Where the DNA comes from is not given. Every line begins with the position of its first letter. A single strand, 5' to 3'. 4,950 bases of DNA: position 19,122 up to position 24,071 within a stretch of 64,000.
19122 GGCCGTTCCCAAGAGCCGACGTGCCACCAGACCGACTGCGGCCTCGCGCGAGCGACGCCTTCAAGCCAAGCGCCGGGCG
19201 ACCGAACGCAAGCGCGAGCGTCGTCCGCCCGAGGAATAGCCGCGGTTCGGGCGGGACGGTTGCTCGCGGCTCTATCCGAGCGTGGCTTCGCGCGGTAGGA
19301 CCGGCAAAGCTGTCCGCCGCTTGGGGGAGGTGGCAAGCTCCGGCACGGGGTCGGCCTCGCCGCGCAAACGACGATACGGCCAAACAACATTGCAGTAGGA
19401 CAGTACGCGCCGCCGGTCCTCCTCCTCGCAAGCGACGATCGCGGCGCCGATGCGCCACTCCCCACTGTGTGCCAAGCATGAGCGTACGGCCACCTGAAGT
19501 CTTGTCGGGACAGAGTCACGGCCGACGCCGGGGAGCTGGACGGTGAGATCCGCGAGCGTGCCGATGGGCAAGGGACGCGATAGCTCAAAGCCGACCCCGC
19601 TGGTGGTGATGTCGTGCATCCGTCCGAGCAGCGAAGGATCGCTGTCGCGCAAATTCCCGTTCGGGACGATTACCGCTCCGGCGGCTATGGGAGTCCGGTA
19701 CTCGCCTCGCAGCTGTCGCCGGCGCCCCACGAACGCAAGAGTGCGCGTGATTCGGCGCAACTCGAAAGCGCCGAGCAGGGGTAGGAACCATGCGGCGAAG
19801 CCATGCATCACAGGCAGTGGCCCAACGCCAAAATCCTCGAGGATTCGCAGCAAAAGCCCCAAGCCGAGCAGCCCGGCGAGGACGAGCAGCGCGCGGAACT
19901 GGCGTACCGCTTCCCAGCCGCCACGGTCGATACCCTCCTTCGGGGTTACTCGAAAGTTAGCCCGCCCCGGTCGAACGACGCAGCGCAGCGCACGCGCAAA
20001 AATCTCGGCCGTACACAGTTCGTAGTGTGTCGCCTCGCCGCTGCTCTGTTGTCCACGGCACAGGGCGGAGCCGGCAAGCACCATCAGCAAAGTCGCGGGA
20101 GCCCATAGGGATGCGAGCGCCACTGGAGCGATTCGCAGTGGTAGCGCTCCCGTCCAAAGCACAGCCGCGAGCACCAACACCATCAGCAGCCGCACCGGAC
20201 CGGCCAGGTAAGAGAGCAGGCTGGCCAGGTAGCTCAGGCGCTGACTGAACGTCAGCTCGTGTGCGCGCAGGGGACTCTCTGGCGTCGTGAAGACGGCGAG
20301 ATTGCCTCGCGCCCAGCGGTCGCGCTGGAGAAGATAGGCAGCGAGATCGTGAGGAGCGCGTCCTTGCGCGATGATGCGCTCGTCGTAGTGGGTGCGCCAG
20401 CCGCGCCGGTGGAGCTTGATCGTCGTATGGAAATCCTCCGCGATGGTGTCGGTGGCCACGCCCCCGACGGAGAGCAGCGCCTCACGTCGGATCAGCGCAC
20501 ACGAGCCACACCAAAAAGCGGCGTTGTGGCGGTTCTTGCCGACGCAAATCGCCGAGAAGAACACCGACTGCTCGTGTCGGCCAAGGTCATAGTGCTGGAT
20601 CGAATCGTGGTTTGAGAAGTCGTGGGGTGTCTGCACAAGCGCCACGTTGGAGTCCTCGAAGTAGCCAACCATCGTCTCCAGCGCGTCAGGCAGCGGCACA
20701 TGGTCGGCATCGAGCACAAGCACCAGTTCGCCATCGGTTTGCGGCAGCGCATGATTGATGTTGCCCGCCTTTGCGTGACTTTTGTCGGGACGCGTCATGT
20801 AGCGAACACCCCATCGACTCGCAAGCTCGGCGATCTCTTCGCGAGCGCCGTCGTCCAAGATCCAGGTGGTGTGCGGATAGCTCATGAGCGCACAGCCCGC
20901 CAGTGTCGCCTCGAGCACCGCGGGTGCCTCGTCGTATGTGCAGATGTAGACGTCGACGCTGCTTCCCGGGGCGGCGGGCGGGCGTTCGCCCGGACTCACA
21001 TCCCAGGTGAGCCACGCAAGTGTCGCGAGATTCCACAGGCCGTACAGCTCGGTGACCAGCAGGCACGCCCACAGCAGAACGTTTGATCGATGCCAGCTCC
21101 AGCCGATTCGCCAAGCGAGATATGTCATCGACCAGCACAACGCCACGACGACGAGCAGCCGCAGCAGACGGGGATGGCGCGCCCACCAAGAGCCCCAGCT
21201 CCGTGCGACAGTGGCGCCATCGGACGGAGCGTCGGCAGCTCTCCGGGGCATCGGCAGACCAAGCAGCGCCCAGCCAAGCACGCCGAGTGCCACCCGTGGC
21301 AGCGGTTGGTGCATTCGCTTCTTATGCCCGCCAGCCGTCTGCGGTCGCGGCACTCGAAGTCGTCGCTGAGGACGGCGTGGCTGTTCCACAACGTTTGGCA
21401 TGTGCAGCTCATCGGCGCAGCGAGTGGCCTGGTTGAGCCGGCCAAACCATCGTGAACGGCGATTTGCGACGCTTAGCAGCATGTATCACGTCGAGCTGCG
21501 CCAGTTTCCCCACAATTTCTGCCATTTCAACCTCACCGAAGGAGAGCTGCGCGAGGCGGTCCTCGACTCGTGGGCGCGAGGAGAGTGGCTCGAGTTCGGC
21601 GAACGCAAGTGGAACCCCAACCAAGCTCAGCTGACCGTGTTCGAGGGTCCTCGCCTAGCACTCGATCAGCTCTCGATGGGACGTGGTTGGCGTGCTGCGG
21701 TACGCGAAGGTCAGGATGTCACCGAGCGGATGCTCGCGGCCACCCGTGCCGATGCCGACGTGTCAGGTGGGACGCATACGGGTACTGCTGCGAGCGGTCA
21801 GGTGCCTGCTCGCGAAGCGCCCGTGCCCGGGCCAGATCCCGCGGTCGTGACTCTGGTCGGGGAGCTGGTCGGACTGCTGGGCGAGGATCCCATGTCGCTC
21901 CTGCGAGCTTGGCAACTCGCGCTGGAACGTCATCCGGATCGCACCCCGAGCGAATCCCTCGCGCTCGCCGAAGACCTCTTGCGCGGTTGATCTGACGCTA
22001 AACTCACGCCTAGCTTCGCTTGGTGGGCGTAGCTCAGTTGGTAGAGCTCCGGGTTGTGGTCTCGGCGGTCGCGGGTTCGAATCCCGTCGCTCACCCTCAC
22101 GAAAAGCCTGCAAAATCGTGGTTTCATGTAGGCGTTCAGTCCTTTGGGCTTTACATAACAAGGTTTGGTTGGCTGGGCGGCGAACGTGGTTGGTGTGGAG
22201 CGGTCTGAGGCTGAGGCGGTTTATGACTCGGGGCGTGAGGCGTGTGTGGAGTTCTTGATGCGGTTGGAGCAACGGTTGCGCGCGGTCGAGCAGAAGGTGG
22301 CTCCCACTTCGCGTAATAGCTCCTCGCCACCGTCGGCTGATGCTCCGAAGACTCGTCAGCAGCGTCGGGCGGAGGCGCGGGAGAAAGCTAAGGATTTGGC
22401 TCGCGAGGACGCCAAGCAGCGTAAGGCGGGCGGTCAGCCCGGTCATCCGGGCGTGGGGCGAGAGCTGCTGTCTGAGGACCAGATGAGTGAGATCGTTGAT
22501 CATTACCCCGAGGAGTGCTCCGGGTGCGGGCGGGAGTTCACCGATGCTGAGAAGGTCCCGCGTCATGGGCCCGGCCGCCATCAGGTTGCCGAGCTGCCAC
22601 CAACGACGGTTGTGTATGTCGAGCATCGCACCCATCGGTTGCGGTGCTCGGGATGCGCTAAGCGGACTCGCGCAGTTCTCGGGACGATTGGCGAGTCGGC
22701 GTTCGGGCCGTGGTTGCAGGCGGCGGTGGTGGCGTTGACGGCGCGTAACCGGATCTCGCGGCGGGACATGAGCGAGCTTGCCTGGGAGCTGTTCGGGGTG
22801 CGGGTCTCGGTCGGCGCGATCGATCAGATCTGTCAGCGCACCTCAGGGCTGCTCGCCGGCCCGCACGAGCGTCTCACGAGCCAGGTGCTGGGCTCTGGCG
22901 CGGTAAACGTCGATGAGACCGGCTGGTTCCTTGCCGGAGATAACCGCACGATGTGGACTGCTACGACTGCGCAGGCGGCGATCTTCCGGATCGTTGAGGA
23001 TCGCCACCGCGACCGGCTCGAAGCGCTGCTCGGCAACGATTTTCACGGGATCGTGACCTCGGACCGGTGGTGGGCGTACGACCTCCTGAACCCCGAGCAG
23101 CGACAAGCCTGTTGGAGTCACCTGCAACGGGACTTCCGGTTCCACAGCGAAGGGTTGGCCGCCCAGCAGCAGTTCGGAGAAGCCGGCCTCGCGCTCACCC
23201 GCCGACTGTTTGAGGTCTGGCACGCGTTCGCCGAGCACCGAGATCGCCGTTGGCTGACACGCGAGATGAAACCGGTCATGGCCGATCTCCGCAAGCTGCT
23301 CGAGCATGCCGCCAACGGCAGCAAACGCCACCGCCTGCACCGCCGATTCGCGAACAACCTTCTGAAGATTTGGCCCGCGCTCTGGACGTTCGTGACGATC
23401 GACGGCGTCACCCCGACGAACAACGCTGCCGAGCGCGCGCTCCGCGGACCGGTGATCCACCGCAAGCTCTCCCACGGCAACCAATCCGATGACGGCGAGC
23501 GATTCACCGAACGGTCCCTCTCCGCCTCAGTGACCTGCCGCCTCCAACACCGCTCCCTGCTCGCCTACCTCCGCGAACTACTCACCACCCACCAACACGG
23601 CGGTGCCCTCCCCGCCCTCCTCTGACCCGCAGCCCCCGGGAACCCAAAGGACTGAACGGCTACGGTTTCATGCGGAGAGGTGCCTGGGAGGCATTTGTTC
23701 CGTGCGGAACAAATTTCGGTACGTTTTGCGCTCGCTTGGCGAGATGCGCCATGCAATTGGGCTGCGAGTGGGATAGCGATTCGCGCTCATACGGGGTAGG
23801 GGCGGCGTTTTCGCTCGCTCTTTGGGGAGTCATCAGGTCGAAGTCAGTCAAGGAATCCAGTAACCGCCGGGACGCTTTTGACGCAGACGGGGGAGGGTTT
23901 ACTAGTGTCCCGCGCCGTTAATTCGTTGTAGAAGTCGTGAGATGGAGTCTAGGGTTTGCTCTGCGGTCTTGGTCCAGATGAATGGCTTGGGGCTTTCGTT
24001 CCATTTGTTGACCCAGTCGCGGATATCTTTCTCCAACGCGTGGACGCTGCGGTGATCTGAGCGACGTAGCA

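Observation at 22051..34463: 12.4-kb decayed integrative island in tRNA-His bounded by a perfect 46-bp direct repeat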

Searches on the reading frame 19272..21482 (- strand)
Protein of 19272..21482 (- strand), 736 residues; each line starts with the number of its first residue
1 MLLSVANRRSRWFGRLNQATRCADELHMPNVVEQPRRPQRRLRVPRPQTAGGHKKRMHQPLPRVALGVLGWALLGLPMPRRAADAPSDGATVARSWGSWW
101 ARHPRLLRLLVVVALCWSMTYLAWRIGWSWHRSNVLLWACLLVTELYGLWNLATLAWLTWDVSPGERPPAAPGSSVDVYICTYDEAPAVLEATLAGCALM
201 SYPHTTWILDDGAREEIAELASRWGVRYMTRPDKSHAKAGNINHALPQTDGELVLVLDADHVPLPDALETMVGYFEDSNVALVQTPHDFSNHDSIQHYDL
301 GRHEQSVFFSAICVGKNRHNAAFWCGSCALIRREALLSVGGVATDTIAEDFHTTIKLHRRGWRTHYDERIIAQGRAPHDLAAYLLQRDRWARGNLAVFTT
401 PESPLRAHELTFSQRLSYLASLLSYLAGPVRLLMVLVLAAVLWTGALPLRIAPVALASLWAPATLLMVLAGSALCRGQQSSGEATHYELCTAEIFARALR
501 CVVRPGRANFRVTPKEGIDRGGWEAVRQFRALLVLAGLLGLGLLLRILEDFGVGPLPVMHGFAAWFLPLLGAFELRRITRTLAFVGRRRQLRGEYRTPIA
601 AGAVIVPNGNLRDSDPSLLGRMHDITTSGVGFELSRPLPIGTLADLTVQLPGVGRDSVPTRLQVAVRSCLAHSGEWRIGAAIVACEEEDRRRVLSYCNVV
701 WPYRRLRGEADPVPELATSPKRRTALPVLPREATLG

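Call 8: search_protein_families(library=pfam, proteins=[window:19272-21482:-], max_evalue=0.01)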
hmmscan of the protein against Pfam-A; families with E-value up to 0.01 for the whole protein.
window:19272-21482:- (736 aa): 7 families
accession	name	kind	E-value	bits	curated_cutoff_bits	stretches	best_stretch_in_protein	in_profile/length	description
PF13632.12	Glyco_trans_2_3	-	2.1e-25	90.2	27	1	254-466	2-189/198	Glycosyl transferase family group 2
PF13641.12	Glyco_tranf_2_3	-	8.1e-24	85.3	27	1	176-393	3-230/230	Glycosyltransferase like family 2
PF00535.33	Glycos_transf_2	-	7.2e-22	78.5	23.3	1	178-336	2-164/168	Glycosyl transferase family 2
PF13506.12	Glyco_transf_21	-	2.7e-15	56.7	21.7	1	237-392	17-174/174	Glycosyl transferase family 21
PF03552.20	Cellulose_synt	-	2.1e-10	40.3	24.7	1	345-444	420-524/722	Cellulose synthase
PF07238.19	PilZ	-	6.5e-05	23.7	22.5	1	594-697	5-100/102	PilZ domain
PF10111.15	Glyco_tranf_2_2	-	0.0012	18.9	27.3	1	217-356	47-198/276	Glycosyltransferase like family 2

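Call 15: find_related_loci(query=window:19272-21482:-, collection=genome_contigs, flank=10000)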
Query window:19272-21482:- (736 aa) in genome_contigs; peptide patterns used: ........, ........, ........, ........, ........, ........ (x = any residue, [..] = any of these).
113 stretches matched a pattern; 73 encode a relative of the query (tblastn E <= 1e-3); 59 distinct loci.
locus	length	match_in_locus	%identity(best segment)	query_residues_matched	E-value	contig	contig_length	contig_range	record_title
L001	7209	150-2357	99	1-736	0e+0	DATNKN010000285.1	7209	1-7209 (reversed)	MAG TPA_asm: Solirubrobacteraceae bacterium isolate SMAG_U11426 k141_756118, whole genome shotgun sequence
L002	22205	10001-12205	86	1-735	0e+0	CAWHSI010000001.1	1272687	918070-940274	MAG: uncultured Solirubrobacterales bacterium isolate MFD05512.bin.2.140 genome assembly, contig: contig_11540, whole ge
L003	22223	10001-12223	80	1-736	0e+0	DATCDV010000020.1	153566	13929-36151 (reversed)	MAG TPA_asm: Solirubrobacteraceae bacterium isolate SMAG_U7735 k141_169770, whole genome shotgun sequence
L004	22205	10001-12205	80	1-735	0e+0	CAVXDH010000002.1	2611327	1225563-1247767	MAG: uncultured Solirubrobacterales bacterium isolate MFD04434.bin.1.125 genome assembly, contig: contig_547, whole geno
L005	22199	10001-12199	80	3-735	0e+0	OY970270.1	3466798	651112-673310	MAG: uncultured Solirubrobacterales bacterium isolate MFD04463.bin.1.226 genome assembly, chromosome: 1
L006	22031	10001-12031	83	58-734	0e+0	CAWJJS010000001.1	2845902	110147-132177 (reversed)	MAG: uncultured Solirubrobacterales bacterium isolate MFD05513.bin.1.189 genome assembly, contig: contig_15349, whole ge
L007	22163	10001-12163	80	17-734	0e+0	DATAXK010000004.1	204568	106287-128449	MAG TPA_asm: Solirubrobacteraceae bacterium isolate SMAG_U5651 k141_319616, whole genome shotgun sequence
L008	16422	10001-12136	79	3-734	0e+0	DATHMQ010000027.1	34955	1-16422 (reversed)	MAG TPA_asm: Solirubrobacteraceae bacterium isolate SMAG_U12636 k141_925675, whole genome shotgun sequence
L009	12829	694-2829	79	3-734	0e+0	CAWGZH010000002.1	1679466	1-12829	MAG: uncultured Solirubrobacterales bacterium isolate MFD01716.bin.1.8 genome assembly, contig: contig_22917, whole geno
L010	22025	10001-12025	84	60-734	0e+0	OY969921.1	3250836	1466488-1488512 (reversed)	MAG: uncultured Solirubrobacterales bacterium isolate MFD05841.bin.c.1 genome assembly, chromosome: 1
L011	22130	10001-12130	80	5-734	0e+0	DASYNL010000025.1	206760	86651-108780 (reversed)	MAG TPA_asm: Solirubrobacteraceae bacterium isolate SMAG_U4402 k141_2116641, whole genome shotgun sequence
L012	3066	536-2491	82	65-717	0e+0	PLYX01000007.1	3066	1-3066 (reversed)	MAG: Solirubrobacterales bacterium isolate palsa_744 73.20120700_P3D.216_contig_142303, whole genome shotgun sequence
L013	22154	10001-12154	75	3-735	0e+0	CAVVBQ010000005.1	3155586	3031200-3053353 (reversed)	MAG: uncultured Solirubrobacterales bacterium isolate MFD04434.bin.1.60 genome assembly, contig: contig_6026, whole geno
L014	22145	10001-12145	72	2-735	0e+0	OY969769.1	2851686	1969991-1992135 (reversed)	MAG: uncultured Solirubrobacterales bacterium isolate MFD00031.bin.c.3 genome assembly, chromosome: 1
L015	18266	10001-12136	80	3-734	0e+0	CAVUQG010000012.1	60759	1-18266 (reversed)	MAG: uncultured Solirubrobacterales bacterium isolate MFD01633.bin.2.111 genome assembly, contig: contig_63452, whole ge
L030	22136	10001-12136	80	3-734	0e+0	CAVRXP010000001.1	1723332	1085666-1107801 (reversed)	MAG: uncultured Solirubrobacterales bacterium isolate MFD06092.bin.2.7 genome assembly, contig: contig_43697, whole geno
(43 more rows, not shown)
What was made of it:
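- All 59 loci fetched with the neighbouring GT2 gene are Solirubrobacteraceae or Solirubrobacterales MAGs (call 15).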

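Call 26: search_protein_families(library=pfam, proteins=[L030:9077-9343:-, L030:8304-8720:-, L030:7357-8121:-, L030:6452-7360:-, L030:662-2221:-, L030:2393-3205:+, L030:2849-3241:-], max_evalue=0.1)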
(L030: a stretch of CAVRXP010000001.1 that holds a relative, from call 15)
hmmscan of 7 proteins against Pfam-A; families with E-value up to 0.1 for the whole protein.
L030:9077-9343:- (88 aa): 0 families

L030:8304-8720:- (138 aa): 2 families
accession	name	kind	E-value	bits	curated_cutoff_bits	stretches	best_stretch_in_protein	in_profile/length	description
PF13409.12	GST_N_2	-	2.8e-06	28.3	25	1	96-134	31-69/70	Glutathione S-transferase, N-terminal domain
PF13417.12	GST_N_3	-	1.6e-05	25.6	22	1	67-135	10-70/75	Glutathione S-transferase, N-terminal domain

L030:7357-8121:- (254 aa): 1 family
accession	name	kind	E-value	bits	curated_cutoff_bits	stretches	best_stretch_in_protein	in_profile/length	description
PF19865.4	DUF6338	-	2e-20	73.7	26.5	1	1-223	1-203/205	Family of unknown function (DUF6338)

L030:6452-7360:- (302 aa): 0 families

L030:662-2221:- (519 aa): 3 families
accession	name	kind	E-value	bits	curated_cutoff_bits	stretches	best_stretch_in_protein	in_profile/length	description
PF00501.34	AMP-binding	-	6e-95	318.7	29.9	1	23-381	3-384/384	AMP-binding enzyme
PF13193.12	AMP-binding_C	-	7.2e-22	78.5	24.5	1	432-506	1-76/76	AMP-binding enzyme C-terminal domain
PF23562.2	AMP-binding_C_3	-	0.036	14.9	20.8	1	421-484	5-67/124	AMP-binding enzyme C-terminal domain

L030:2393-3205:+ (270 aa): 5 families
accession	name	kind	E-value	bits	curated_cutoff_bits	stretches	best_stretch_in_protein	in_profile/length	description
PF00561.26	Abhydrolase_1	-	8e-21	75.2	25.8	1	24-254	1-241/245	alpha/beta hydrolase fold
PF12146.15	Hydrolase_4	-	8.9e-14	51.8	27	1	40-250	21-230/239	Serine aminopeptidase, S33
PF12697.13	Abhydrolase_6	-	3.1e-12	48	26.3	1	29-263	4-216/217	Alpha/beta hydrolase family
PF03959.19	FSH1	-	0.0024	18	21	1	208-253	155-201/211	Serine hydrolase (FSH1)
PF00975.26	Thioesterase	-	0.023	15.4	26.4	1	25-122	2-97/226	Thioesterase domain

L030:2849-3241:- (130 aa): 0 families

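Call 47: search_protein_families(library=pfam, proteins=[L030:6452-7360:-, L030:8700-9290:+], max_evalue=1)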
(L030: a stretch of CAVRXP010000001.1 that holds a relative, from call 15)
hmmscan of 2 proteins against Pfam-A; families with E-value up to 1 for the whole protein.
L030:6452-7360:- (302 aa): 0 families

L030:8700-9290:+ (196 aa): 6 families
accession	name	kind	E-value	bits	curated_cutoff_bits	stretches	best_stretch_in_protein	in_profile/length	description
PF00440.29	TetR_N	-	2.6e-13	49.9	24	1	12-57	2-47/47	Bacterial regulatory proteins, tetR family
PF13977.11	TetR_C_6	-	2.6e-10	40.9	27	1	81-178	1-98/115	BetI-type transcriptional repressor, C-terminal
PF17940.6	TetR_C_31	-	4.8e-10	40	27.4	1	91-190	12-104/107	Tetracyclin repressor-like, C-terminal domain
PF17922.6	TetR_C_17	-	0.012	16.3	26.1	1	98-170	16-89/100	Tetracyclin repressor-like, C-terminal domain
PF16925.10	TetR_C_13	-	0.026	15.4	27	0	114-168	36-91/109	Tetracyclin repressor-like, C-terminal domain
PF17932.6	TetR_C_24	-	0.053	14.2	26.4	1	79-164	2-85/114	Tetracyclin repressor-like, C-terminal domain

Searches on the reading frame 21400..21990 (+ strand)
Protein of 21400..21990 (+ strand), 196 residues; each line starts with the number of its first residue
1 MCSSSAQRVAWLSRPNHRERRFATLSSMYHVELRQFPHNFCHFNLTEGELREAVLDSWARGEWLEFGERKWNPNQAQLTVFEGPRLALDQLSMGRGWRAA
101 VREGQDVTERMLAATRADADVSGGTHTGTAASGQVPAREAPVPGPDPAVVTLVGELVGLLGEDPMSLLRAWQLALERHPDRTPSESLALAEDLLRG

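Call 8: search_protein_families(library=pfam, proteins=[window:21400-21990:+], max_evalue=0.01)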
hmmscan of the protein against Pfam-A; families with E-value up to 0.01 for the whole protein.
window:21400-21990:+ (196 aa): 0 families

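Call 10: find_encoding_contigs(protein=window:21400-21990:+, flank=10000, max_places=6)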
Protein window:21400-21990:+ (196 aa): no gene with exactly this product is on record in the collection.

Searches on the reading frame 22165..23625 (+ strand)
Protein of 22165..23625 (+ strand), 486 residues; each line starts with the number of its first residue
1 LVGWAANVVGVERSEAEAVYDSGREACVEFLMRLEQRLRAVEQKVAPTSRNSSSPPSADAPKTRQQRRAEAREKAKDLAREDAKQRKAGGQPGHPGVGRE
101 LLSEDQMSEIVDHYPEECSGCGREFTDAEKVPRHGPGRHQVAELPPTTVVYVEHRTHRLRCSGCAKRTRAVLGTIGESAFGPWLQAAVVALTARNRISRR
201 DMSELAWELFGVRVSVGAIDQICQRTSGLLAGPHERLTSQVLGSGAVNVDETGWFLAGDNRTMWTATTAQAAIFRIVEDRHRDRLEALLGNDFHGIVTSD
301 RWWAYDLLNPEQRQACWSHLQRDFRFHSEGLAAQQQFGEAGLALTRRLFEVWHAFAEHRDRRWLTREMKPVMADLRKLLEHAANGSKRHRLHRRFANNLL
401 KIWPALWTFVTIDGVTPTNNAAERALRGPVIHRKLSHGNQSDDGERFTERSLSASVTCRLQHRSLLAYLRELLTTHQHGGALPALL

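Call 7: search_protein_families(library=pfam, proteins=[window:22165-23625:+], max_evalue=0.01)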
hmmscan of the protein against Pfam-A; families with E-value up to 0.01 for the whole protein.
window:22165-23625:+ (486 aa): 3 families
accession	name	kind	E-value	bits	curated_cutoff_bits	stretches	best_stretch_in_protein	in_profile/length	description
PF03050.20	DDE_Tnp_IS66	-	1.3e-31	110.5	23.1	1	186-444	10-281/284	Transposase IS66 family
PF20042.4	DUF6444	-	6.8e-09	36.7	27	1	32-99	28-84/85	Family of unknown function (DUF6444)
PF13005.12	zf-IS66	-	0.00091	20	27.3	1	115-164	1-45/46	zinc-finger binding domain of transposase IS66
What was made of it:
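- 22128..23663 (+): IS66-family element with a single ORF (transposase 22165-23625), 1536 bp. It has 21-nt inverted repeats (IRs) and the 8-bp TSD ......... Pfam DDE_Tnp_IS66 1e-31, zf-IS66, DUF6444 (call 7).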

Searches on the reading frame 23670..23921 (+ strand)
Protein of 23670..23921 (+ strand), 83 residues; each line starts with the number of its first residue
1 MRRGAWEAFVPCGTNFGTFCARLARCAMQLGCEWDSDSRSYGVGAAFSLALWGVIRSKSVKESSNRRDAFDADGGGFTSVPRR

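Call 8: search_protein_families(library=pfam, proteins=[window:23670-23921:+], max_evalue=0.01)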
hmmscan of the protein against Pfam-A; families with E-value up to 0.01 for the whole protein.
window:23670-23921:+ (83 aa): 0 families

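Call 26: search_protein_families(library=pfam, proteins=[window:23670-23921:+], max_evalue=0.1)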
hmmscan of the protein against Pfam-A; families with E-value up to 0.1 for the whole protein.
window:23670-23921:+ (83 aa): 0 families

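Call 31: search_protein_families(library=ncbifam, proteins=[window:23670-23921:+], max_evalue=0.05)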
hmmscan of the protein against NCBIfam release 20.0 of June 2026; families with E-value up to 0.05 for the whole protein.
window:23670-23921:+ (83 aa): 0 families

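Call 32: search_protein_families(library=padloc, proteins=[window:23670-23921:+], max_evalue=0.01)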
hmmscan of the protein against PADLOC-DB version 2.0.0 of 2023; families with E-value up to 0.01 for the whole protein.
window:23670-23921:+ (83 aa): 0 families
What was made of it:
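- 23664..23904 (+): Left-end module of the 'E2' element family, containing an 83-codon ORF (23670-23921) of unknown function. No Pfam, NCBIfam or PADLOC hit (calls 8, 26, 31, 32).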
